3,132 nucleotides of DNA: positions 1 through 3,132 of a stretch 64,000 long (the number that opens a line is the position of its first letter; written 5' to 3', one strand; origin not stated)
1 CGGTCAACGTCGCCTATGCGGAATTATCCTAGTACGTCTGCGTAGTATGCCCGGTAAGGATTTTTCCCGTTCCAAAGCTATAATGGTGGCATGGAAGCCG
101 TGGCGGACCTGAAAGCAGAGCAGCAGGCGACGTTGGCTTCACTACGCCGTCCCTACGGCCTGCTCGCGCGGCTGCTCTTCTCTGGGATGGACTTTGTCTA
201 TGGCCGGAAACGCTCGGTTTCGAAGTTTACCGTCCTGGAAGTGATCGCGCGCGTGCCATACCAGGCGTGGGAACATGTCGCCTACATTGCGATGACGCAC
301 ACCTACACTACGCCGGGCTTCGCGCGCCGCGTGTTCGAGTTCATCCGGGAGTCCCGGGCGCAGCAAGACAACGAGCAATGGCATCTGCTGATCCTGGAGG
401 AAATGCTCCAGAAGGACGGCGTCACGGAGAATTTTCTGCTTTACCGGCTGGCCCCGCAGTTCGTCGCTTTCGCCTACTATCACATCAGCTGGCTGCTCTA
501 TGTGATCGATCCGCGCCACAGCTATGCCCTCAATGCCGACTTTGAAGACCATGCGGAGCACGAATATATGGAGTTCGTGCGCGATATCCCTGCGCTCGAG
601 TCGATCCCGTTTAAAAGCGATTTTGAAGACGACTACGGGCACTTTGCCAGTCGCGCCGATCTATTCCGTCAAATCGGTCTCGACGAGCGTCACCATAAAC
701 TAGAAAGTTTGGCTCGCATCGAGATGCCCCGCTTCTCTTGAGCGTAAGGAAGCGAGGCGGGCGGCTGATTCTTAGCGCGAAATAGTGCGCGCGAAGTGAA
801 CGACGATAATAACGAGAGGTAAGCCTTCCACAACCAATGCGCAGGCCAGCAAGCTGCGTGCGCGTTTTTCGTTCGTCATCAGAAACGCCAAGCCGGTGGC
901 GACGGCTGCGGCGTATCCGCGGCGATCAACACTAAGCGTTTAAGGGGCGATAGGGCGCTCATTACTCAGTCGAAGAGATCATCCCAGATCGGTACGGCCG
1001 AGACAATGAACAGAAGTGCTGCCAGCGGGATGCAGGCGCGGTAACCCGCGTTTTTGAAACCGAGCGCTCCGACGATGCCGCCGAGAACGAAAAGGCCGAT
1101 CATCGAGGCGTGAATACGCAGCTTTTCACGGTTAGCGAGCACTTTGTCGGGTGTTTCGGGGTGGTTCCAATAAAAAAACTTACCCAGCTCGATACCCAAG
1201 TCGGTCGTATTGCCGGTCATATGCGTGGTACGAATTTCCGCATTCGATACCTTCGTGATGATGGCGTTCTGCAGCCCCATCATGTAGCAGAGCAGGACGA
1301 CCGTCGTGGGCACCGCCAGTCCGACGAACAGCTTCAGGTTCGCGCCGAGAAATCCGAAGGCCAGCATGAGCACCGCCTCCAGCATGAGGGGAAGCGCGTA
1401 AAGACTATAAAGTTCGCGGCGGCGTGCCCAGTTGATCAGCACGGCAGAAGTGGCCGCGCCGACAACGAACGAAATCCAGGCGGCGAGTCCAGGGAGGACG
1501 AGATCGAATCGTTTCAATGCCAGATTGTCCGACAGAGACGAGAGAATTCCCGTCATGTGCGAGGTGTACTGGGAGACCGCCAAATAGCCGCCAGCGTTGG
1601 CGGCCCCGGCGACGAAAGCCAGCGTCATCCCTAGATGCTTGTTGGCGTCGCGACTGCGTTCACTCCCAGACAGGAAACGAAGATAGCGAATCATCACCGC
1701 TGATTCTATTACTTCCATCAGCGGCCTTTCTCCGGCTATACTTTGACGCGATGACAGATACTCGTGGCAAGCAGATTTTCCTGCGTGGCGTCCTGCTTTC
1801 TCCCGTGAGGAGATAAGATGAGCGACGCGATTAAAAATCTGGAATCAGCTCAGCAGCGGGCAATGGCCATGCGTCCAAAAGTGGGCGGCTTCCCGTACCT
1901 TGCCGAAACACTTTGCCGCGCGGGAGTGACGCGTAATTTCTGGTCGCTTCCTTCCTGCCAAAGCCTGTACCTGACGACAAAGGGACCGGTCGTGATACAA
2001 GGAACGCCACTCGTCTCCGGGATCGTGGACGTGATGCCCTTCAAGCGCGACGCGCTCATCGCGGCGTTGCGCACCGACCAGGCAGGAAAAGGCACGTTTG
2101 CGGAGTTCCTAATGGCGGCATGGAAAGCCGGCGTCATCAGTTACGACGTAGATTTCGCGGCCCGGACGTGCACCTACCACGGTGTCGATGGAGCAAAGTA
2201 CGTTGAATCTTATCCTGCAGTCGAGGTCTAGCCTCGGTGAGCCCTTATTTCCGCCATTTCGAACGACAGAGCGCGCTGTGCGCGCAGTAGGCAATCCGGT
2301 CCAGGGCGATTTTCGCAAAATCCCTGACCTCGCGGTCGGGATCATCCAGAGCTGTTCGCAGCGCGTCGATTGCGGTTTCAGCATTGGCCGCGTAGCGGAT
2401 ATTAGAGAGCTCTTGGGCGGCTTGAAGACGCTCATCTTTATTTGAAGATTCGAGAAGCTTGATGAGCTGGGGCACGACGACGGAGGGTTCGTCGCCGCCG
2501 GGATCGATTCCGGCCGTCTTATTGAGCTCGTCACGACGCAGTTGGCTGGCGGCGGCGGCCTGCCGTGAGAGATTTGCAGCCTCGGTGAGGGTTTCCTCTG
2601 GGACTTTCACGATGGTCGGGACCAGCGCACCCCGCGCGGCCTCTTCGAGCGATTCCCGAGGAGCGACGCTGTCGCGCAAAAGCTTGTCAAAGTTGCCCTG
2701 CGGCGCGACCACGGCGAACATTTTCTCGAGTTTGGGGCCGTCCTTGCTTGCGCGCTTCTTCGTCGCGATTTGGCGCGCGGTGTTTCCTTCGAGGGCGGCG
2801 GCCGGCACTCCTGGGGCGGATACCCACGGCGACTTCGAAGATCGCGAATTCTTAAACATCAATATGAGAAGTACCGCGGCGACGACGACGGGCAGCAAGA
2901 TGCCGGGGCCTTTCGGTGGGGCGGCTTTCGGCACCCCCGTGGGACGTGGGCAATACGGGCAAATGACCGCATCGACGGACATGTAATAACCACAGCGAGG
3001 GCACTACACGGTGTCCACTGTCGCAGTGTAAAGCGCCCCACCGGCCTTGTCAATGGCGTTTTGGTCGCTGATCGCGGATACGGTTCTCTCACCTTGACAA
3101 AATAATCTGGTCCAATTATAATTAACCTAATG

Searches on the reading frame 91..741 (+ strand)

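Call 72: search_protein_families(library=pfam, proteins=[window:91-741:+], max_evalue=0.0001)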
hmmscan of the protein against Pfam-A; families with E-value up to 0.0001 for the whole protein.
window:91-741:+ (216 aa): 1 family
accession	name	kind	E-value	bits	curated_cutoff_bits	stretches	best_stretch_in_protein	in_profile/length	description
PF01786.24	AOX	-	1.7e-11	44.6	22.7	1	32-168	34-166/216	Alternative oxidase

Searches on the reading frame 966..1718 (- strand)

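Call 72: search_protein_families(library=pfam, proteins=[window:966-1718:-], max_evalue=0.0001)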
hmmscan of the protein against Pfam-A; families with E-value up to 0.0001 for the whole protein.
window:966-1718:- (250 aa): 1 family
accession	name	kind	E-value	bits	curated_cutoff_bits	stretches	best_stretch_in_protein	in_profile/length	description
PF06912.16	DUF1275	-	1.1e-42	146.5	25.4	1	29-241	1-192/193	Protein of unknown function (DUF1275)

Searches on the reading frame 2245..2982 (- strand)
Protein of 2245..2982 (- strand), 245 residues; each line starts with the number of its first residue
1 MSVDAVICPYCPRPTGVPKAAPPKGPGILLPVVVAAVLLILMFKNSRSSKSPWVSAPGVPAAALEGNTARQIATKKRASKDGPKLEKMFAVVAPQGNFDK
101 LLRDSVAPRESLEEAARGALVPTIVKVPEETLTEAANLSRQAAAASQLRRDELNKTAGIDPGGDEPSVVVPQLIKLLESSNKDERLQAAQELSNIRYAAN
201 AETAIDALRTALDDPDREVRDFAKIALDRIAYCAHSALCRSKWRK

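Call 72: search_protein_families(library=pfam, proteins=[window:2245-2982:-], max_evalue=0.0001)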
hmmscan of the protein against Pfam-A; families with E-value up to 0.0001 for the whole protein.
window:2245-2982:- (245 aa): 1 family
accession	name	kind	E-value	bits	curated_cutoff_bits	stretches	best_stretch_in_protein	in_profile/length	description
PF13646.12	HEAT_2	-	5.9e-07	30.1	27.7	1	170-230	1-58/88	HEAT repeats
